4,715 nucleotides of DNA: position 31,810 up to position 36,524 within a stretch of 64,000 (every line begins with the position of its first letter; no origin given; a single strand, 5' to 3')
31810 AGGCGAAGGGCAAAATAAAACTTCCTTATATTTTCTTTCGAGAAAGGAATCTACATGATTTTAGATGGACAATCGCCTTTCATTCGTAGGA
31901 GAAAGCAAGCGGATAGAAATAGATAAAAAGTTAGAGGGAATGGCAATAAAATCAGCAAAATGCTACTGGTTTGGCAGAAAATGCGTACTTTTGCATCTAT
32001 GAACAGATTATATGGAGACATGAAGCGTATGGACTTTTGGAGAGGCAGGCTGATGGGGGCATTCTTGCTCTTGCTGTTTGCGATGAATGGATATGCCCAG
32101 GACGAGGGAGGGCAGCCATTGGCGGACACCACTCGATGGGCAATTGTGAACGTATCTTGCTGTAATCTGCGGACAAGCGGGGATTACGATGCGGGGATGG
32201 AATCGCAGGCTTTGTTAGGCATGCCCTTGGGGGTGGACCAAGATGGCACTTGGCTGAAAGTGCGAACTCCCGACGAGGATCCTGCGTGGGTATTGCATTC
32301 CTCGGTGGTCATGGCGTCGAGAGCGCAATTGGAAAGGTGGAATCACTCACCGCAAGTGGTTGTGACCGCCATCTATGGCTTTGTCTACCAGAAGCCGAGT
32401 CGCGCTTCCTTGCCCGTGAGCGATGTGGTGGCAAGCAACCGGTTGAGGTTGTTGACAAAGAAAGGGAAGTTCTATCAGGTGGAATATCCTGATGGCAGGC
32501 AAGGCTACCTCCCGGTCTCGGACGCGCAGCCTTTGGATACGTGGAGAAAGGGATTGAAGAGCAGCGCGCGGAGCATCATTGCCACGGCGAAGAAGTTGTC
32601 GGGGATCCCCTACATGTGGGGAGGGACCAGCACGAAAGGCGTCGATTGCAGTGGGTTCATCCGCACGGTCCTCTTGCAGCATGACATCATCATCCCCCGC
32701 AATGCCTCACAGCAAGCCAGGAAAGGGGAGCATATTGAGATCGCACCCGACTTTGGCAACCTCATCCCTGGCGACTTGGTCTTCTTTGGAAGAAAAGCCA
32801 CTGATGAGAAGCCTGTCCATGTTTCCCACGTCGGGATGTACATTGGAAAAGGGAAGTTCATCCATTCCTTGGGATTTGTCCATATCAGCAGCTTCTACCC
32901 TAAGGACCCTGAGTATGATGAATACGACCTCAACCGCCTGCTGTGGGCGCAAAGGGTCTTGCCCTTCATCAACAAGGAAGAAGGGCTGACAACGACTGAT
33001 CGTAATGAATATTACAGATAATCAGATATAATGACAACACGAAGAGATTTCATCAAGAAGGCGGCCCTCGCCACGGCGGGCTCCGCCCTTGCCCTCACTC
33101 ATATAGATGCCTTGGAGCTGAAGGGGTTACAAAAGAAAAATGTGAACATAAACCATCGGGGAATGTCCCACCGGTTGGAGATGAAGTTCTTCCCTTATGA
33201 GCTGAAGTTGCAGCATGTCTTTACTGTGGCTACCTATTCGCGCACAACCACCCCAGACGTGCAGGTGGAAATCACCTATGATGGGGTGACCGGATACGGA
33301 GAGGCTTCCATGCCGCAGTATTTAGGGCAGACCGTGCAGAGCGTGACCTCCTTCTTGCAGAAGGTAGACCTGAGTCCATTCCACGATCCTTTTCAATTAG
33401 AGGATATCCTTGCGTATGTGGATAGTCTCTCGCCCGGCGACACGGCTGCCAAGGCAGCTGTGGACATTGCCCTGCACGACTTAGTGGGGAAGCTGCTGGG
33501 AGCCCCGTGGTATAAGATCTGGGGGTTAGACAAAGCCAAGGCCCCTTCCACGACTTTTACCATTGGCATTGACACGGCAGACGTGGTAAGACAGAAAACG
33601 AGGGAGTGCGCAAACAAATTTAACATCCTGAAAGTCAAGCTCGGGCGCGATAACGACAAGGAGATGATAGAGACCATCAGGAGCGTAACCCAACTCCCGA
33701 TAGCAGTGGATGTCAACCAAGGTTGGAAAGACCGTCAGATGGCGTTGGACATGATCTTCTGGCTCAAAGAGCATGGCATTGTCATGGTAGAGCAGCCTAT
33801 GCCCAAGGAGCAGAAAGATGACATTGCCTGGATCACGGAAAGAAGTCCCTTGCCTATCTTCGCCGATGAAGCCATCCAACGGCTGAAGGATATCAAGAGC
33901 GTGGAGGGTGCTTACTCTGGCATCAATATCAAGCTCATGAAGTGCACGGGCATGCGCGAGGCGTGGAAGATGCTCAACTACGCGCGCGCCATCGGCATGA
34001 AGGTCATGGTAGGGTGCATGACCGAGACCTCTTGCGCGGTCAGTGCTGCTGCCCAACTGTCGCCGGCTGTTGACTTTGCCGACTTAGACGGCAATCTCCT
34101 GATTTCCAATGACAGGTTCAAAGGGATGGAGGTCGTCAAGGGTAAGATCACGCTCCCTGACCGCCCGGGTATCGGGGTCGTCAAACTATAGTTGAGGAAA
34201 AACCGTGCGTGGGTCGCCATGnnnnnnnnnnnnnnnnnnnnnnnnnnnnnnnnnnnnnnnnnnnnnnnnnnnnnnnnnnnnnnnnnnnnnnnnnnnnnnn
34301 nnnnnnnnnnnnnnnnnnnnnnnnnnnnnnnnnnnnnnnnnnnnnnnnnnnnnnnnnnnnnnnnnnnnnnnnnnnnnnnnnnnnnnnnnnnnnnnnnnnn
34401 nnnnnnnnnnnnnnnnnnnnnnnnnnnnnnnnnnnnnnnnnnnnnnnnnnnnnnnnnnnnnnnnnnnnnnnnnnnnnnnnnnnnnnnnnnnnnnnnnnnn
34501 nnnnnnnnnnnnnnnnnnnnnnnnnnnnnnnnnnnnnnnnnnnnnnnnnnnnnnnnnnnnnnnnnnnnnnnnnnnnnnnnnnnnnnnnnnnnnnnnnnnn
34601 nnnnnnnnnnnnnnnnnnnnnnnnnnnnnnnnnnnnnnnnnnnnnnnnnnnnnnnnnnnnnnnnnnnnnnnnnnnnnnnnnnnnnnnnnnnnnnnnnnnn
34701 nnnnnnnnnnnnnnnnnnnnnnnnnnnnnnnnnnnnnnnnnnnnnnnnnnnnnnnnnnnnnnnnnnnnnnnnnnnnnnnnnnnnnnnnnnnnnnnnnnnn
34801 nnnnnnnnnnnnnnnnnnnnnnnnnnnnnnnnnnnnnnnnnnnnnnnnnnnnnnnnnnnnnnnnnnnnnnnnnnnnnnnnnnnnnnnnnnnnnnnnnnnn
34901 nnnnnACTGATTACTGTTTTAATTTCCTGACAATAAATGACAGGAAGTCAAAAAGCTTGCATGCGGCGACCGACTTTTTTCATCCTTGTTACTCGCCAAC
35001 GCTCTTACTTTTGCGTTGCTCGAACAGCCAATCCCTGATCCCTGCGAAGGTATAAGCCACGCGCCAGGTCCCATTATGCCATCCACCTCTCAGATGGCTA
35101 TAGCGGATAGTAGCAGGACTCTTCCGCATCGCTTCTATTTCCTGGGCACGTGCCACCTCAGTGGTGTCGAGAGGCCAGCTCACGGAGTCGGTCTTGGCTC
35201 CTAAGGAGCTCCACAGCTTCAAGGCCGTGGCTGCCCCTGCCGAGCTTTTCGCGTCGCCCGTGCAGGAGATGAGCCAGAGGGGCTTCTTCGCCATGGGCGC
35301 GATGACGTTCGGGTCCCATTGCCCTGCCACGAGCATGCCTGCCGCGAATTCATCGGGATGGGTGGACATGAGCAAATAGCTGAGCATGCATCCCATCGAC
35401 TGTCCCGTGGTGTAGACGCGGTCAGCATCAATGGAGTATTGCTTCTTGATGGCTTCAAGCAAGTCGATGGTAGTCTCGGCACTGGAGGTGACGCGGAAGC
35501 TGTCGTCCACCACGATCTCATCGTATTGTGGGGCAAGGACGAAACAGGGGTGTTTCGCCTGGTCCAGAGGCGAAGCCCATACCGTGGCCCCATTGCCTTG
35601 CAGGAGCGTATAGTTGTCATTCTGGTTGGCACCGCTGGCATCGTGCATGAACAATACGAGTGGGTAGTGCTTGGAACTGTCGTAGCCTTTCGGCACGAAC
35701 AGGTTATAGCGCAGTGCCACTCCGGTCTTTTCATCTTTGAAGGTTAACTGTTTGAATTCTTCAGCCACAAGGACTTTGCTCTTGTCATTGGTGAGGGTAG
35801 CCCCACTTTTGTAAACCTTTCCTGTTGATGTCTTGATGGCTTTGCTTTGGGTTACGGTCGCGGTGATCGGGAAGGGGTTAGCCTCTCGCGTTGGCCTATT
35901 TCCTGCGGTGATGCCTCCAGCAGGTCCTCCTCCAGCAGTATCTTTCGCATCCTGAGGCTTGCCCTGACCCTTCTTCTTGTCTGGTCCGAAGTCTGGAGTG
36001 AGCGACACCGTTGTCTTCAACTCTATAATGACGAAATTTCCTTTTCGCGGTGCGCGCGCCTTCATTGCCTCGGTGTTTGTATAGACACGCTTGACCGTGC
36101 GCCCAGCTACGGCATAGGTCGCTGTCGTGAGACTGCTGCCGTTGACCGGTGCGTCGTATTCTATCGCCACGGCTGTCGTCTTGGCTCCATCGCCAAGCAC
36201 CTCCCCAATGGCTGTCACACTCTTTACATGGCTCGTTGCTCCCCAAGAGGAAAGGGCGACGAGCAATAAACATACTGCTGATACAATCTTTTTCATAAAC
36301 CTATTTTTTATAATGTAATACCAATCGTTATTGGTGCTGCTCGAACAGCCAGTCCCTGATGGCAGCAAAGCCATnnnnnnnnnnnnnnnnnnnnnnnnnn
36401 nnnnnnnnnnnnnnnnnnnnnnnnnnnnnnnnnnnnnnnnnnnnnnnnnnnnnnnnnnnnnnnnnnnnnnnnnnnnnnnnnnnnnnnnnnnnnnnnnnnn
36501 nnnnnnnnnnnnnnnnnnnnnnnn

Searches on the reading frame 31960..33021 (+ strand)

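Call 34: search_protein_families(library=pfam, proteins=[window:31960-33021:+], max_evalue=0.001)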
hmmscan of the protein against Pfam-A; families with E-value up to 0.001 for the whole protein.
window:31960-33021:+ (353 aa): 4 families
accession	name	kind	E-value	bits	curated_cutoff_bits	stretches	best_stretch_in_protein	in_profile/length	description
PF00877.26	NLPC_P60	-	1.3e-21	77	23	1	215-311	1-90/105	NlpC/P60 family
PF18348.7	SH3_16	-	3.2e-11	43.3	25.8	1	70-115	1-48/49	Bacterial dipeptidyl-peptidase Sh3 domain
PF23795.1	SH3_YKFC_2nd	-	1.3e-06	28.5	27.4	0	160-190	25-55/57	YKFC SH3b2 domain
PF08239.17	SH3_3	-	1.5e-06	28.7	27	0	141-184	4-48/54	Bacterial SH3 domain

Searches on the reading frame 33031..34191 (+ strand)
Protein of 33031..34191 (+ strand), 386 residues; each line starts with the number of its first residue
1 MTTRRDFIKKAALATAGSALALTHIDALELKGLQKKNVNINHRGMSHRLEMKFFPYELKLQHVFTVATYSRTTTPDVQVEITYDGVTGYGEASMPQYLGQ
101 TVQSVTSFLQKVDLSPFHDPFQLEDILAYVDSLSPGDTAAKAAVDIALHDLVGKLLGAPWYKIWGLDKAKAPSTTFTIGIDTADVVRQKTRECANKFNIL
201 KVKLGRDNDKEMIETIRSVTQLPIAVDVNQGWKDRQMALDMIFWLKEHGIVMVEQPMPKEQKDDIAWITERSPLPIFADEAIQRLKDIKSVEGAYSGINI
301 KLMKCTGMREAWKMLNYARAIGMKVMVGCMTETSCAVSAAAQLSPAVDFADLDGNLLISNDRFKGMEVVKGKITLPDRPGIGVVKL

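Call 34: search_protein_families(library=pfam, proteins=[window:33031-34191:+], max_evalue=0.001)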
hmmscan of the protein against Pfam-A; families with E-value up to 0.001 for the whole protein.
window:33031-34191:+ (386 aa): 2 families
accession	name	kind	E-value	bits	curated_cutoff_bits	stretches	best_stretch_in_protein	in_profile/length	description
PF13378.12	MR_MLE_C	-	4.3e-33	115.3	29.4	1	191-383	7-213/219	Enolase C-terminal domain-like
PF02746.21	MR_MLE_N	-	1.2e-09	38.8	22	1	63-164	15-116/117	Mandelate racemase / muconate lactonizing enzyme, N-terminal domain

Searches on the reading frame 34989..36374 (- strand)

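Call 34: search_protein_families(library=pfam, proteins=[window:34989-36374:-], max_evalue=0.001)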
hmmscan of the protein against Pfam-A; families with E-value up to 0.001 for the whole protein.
window:34989-36374:- (461 aa): 4 families
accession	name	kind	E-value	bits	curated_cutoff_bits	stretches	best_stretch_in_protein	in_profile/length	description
PF18435.7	EstA_Ig_like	-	4.3e-26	91.8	26.7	1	52-189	1-120/120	Esterase Ig-like N-terminal domain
PF00756.26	Esterase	-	1.5e-06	28.6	22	1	304-434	101-236/251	Putative esterase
PF00326.27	Peptidase_S9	-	8.3e-06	25.9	22.6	1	303-354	49-100/213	Prolyl oligopeptidase family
PF10503.15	Esterase_PHB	-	0.00013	21.8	23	1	223-351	3-130/219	Esterase PHB depolymerase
